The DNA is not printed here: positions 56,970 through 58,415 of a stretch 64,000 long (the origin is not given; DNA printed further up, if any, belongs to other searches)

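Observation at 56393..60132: L,D-transpeptidase / TagF-like / CgeB-like operon next to gmhA: possible cell-wall-linked glycopolymer system in a chlamydia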

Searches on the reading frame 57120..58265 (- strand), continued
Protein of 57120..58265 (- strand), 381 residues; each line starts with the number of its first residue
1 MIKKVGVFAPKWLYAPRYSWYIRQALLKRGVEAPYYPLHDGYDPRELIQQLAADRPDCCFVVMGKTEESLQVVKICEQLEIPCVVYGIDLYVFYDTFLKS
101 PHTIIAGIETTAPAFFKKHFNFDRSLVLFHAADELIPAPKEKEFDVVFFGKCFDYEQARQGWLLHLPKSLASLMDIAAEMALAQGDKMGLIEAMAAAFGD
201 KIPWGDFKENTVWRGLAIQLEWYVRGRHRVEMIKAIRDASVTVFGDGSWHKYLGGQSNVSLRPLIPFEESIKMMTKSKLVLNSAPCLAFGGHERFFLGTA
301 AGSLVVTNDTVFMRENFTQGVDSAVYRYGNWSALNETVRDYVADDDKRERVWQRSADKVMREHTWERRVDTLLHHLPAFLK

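Call 86: find_encoding_contigs(protein=P0243, flank=10000, max_places=4)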
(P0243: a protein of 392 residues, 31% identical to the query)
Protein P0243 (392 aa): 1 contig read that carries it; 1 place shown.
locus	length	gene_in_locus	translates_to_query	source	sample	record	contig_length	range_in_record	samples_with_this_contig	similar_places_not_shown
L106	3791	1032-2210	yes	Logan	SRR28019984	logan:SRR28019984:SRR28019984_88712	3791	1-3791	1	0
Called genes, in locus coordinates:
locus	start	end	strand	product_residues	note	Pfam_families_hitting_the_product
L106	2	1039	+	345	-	?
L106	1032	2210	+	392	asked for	PF13524:Glyco_trans_1_2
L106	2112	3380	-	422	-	-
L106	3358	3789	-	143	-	?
